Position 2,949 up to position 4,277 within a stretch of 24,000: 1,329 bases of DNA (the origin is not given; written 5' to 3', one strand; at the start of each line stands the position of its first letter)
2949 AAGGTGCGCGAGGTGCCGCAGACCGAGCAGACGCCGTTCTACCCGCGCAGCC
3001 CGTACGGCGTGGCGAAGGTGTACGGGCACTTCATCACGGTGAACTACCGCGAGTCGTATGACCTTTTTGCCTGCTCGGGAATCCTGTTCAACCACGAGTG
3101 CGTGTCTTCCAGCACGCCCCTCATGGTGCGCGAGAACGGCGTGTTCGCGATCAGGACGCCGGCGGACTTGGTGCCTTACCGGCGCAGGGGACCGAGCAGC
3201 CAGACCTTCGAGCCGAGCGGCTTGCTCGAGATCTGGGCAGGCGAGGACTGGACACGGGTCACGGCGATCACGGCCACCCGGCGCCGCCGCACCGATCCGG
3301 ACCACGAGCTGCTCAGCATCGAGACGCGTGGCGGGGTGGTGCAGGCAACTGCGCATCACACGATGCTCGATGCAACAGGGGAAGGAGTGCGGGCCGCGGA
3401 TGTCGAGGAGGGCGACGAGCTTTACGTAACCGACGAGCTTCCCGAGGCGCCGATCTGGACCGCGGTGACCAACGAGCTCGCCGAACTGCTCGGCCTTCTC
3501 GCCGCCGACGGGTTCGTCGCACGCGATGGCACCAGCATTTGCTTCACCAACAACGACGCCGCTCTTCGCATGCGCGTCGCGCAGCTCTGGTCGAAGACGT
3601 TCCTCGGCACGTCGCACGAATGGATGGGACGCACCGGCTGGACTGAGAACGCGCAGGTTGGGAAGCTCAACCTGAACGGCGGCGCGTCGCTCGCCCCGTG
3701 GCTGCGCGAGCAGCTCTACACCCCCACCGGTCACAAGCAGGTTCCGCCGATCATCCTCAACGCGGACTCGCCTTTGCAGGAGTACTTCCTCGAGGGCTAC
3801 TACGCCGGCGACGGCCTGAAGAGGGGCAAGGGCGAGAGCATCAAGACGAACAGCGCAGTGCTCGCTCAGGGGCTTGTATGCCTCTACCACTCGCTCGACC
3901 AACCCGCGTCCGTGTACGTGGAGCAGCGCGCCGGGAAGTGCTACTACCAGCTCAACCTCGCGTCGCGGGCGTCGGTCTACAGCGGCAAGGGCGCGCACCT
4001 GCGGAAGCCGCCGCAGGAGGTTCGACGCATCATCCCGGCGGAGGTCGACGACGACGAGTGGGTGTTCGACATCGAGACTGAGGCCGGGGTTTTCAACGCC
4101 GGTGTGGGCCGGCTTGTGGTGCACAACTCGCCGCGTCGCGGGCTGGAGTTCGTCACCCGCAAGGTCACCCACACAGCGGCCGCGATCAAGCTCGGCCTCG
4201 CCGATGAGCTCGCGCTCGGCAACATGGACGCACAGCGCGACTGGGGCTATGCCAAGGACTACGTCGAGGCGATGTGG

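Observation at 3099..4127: Homing-endonuclease intein splitting the invariant NHE|SPRRG motif of GDP-mannose 4,6-dehydratase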

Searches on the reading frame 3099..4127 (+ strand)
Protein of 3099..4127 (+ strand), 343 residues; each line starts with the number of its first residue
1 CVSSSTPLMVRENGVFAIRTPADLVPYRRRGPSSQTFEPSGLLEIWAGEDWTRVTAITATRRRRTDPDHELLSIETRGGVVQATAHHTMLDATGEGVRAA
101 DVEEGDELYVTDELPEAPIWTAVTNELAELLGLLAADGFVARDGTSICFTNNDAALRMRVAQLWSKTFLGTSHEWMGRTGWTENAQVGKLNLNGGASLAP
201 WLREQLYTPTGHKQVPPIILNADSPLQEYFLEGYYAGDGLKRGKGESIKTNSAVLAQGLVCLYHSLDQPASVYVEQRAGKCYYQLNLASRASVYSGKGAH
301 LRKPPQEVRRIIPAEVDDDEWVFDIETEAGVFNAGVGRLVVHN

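Call 4: search_protein_families(library=pfam, proteins=[window:3099-4127:+], max_evalue=1)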
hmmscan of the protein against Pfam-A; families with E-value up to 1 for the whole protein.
window:3099-4127:+ (343 aa): 2 families
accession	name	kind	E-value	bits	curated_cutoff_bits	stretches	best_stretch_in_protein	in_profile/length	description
PF14528.11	LAGLIDADG_3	-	3.2e-09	37.4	22.5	2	126-167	3-46/82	LAGLIDADG-like domain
PF05204.19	Hom_end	-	0.00097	19.7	21.1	1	215-276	2-66/110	Homing endonuclease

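Call 5: search_protein_families(library=ncbifam, proteins=[window:3099-4127:+], max_evalue=1)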
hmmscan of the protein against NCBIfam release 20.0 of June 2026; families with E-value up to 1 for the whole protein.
window:3099-4127:+ (343 aa): 4 families
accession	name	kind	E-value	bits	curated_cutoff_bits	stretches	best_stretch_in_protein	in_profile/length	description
NF003159.0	PRK04132.1-4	equivalog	1.2e-05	23.5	999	1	69-168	121-221/852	replication factor C small subunit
NF011491.0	PRK14898.1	equivalog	0.00014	20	783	1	127-259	245-371/860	DNA-directed RNA polymerase subunit A''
NF003157.0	PRK04132.1-2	equivalog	0.00024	19.2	1103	1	71-168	113-213/864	replication factor C small subunit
NF004043.1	PRK05560.1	equivalog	0.23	9.3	902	1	42-111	581-644/798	DNA gyrase subunit A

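Call 6: search_solved_structures(query=window:3099-4127:+, max_evalue=1, show_alignments=3)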
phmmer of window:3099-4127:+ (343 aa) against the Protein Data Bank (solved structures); distinct sequences matched with E-value up to 1: 2.
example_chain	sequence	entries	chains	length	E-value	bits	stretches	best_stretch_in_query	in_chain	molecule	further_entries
7qsu_A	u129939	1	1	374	0.015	17.6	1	122-293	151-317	V-ATPase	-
2cw7_A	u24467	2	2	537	0.082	15.2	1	212-268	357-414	Endonuclease PI-PkoII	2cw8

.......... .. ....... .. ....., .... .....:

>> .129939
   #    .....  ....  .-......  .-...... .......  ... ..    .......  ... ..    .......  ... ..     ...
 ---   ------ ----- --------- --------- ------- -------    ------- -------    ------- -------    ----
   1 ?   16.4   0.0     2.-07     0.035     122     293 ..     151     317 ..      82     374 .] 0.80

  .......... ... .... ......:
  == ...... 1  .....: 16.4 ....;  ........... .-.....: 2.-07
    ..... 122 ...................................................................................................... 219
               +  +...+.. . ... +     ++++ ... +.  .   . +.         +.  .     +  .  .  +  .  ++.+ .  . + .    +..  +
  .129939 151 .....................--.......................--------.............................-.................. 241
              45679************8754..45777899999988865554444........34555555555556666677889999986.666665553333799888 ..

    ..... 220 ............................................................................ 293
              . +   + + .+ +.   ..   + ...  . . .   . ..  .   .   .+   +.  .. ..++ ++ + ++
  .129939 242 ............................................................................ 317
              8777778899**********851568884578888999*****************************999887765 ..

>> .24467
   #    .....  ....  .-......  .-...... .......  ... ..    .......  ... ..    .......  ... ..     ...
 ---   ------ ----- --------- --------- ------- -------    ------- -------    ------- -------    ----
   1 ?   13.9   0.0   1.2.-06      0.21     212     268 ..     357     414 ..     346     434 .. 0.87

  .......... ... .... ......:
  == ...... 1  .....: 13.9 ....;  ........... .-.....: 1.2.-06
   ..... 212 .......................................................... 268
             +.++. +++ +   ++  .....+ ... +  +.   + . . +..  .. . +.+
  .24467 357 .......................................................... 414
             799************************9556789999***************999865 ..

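Call 8: find_homologous_proteins(query=window:3099-4127:+)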
Query window:3099-4127:+ (343 aa): 297 proteins with E <= 0.001 among 7299 candidates; the best 120 are listed.
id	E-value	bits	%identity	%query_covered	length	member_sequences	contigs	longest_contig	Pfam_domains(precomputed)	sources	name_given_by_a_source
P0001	6.2e-172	590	84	90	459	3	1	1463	PF16363.12,PF14528.12,PF01370.28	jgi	jgi:GDPmannose 4,6-dehydratase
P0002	4.3e-171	587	75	100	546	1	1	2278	PF16363.12,PF14528.12,PF01370.28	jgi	jgi:GDPmannose 4,6-dehydratase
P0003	6.8e-144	497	64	100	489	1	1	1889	PF16363.12,PF14528.12,PF01370.28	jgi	jgi:GDPmannose 4,6-dehydratase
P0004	6.1e-143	494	64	100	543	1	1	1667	PF16363.12,PF14528.12,PF01370.28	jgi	jgi:GDPmannose 4,6-dehydratase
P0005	1.7e-140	486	63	100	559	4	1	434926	PF16363.12,PF14528.12,PF01370.28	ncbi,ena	-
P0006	2.3e-140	486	64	100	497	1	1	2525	PF16363.12,PF14528.12,PF01370.28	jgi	jgi:GDPmannose 4,6-dehydratase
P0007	2.9e-140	485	65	100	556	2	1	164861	PF16363.12,PF14528.12,PF01370.28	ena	-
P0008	1.7e-139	483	64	100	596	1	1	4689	PF16363.12,PF14528.12,PF01370.28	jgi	jgi:GDPmannose 4,6-dehydratase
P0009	3.7e-139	482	63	100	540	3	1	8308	PF16363.12,PF14528.12,PF01370.28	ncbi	-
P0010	1.2e-138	480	63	100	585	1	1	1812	PF16363.12,PF01370.28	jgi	jgi:GDPmannose 4,6-dehydratase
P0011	1.2e-138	480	64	100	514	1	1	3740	PF16363.12,PF14528.12,PF01370.28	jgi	jgi:GDPmannose 4,6-dehydratase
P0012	2.4e-137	476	63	100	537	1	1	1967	PF16363.12,PF14528.12,PF01370.28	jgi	jgi:GDPmannose 4,6-dehydratase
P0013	2.8e-137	476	64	100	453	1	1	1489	PF16363.12,PF14528.12,PF01370.28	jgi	jgi:GDPmannose 4,6-dehydratase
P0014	3.2e-137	475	64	100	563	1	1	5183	PF16363.12,PF14528.12,PF01370.28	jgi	jgi:GDPmannose 4,6-dehydratase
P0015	4.4e-137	475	67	96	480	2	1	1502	PF16363.12,PF14528.12,PF01370.28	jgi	jgi:GDPmannose 4,6-dehydratase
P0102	4.7e-99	350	62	74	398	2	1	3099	PF16363.12,PF14528.12,PF01370.28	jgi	jgi:hypothetical protein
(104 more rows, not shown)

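Call 18: find_related_loci(query=window:3099-4127:+, collection=genome_contigs, flank=4000)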
Query window:3099-4127:+ (343 aa) in genome_contigs; peptide patterns used: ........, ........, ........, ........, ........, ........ (x = any residue, [..] = any of these).
209 stretches matched a pattern; 9 encode a relative of the query (tblastn E <= 1e-3); 9 distinct loci.
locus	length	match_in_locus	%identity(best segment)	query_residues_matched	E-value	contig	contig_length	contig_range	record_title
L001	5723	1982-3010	82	1-343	0e+0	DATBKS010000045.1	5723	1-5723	MAG TPA_asm: Thermoleophilaceae bacterium isolate SMAG_U3952 k141_2507237, whole genome shotgun sequence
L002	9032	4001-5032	74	1-343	1e-163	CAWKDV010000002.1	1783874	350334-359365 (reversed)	MAG: uncultured Thermoleophilaceae bacterium isolate MFD05442.bin.2.8 genome assembly, contig: contig_3493, whole genome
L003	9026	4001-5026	66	1-343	7e-144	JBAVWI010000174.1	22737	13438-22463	MAG: Solirubrobacteraceae bacterium isolate MFD01169_ilm_asm_bin12 k127_106844, whole genome shotgun sequence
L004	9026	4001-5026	65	1-343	6e-144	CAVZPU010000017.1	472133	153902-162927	MAG: uncultured Solirubrobacterales bacterium isolate MFD09603.bin.3.558 genome assembly, contig: contig_8349, whole gen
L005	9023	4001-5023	58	2-343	3e-135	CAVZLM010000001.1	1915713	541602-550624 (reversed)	MAG: uncultured Solirubrobacterales bacterium isolate MFD06092.bin.1.260 genome assembly, contig: contig_14363, whole ge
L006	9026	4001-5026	63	1-343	4e-134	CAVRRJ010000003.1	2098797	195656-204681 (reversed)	MAG: uncultured Solirubrobacterales bacterium isolate MFD09603.bin.2.1 genome assembly, contig: contig_351, whole genome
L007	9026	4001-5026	57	1-343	7e-116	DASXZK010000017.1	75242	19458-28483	MAG TPA_asm: Solirubrobacteraceae bacterium isolate SMAG_U4849 k141_670604, whole genome shotgun sequence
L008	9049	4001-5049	49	1-343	5e-51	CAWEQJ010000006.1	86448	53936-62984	MAG: uncultured Thermoleophilaceae bacterium isolate MFD01721.bin.2.52 genome assembly, contig: contig_27403, whole geno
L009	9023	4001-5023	56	1-338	1e-48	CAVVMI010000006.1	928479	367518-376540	MAG: uncultured Solirubrobacterales bacterium isolate MFD04463.bin.2.181 genome assembly, contig: contig_5890, whole gen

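Call 39: search_protein_representatives(protein=window:3099-4127:+)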
Query: 343 residues. Proteins with E-value up to 0.001 (for the whole library): 968; up to 1e-10: 326; up to 1e-30: 58. The best 150 are listed.
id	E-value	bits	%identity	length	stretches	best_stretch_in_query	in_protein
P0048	3.8e-124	430.7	70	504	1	64-343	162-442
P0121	1.1e-91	324.0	79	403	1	161-343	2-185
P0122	2.2e-87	309.8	48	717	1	1-343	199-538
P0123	7.7e-84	298.1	47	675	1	1-343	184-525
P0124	6.1e-81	288.6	46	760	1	1-343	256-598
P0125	4.5e-77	275.9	44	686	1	1-343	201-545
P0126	1.3e-66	241.6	43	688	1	1-343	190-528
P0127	9.8e-63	228.8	54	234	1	111-339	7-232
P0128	1.7e-59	218.1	65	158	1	57-214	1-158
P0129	6.3e-54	199.8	39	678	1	1-343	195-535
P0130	9.6e-54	199.2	46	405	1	72-343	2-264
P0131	2.1e-53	198.1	39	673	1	1-343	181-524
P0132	3.1e-52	194.2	54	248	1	147-343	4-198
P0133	5.8e-51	190.0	61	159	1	188-343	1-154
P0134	9.8e-51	189.3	57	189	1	114-280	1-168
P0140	1.5e-47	178.8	37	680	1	1-343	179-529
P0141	2.8e-47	177.9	38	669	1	1-343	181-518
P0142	1.1e-46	176.0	36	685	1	1-343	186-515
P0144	3.5e-43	164.4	34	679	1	1-343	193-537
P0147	1.6e-42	162.3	40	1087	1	1-343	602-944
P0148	3.6e-42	161.1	39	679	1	1-343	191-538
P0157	1.2e-38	149.5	37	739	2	1-291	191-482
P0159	1.0e-37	146.5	41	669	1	42-343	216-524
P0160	7.5e-37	143.6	36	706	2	1-289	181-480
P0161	2.7e-36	141.8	33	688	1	1-343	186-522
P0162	3.4e-36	141.5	36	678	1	4-343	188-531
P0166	2.1e-35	138.9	33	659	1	1-343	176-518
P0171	2.3e-32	128.9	35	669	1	1-343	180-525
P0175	3.8e-31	124.9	28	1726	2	40-343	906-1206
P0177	7.1e-31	124.0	38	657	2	209-343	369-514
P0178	1.6e-30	122.8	35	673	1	1-343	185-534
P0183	3.6e-29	118.4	30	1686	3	41-343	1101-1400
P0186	1.0e-28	116.9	32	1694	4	4-343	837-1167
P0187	2.5e-28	115.6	35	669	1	43-343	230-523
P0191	1.0e-26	110.3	32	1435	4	34-343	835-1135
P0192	1.3e-26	110.0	37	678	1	43-343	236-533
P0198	1.1e-25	106.9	32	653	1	44-343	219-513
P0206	9.4e-24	100.6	31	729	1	4-343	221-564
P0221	1.8e-21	93.1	33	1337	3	36-343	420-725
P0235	1.4e-19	86.9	33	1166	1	39-343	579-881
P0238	2.7e-19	85.9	28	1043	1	1-343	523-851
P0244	7.2e-19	84.5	30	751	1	2-343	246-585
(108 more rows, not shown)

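Call 41: predict_structure(alignment_id=A1)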
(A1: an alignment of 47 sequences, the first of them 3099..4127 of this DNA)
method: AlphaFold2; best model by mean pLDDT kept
length: 343 residues; sequences in the alignment: 47
mean_pLDDT: 93.0   pTM: 0.92
mean pLDDT of the five models: 93.0, 92.2, 92.1, 91.4, 91.3
residues with pLDDT >= 90: 290; 70-90: 34; 50-70: 19; < 50: 0
segments of 3 or more residues with pLDDT < 50: none
pLDDT, mean of each block of 10 residues (from residue 1): 97 97 95 96 97 98 94 96 98 98 98 92 97 97 95 96 97 93 91 91 97 98 97 86 73 97 93 91 89 56 88 89 98 98 95
secondary structure, 60 per line:
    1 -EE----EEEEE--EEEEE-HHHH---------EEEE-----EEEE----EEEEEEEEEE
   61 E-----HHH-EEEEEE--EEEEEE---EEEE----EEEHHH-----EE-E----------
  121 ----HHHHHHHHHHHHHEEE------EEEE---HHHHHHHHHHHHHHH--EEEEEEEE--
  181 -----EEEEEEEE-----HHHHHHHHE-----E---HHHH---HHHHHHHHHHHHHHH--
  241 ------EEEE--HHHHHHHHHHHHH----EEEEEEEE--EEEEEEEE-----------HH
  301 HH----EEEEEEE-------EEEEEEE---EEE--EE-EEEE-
elements in order: E8-12 E15-19 H21-24 E34-37 E43-46 E51-61 E71-76 E79-84 E88-91 E96-98 H125-137 E138-140 E147-150 H154-168 E171-178 E186-193 H199-206 H217-220 H224-238 E247-250 H253-265 E270-277 E280-287 H299-302 E307-313 E321-327 E331-333 E339-342
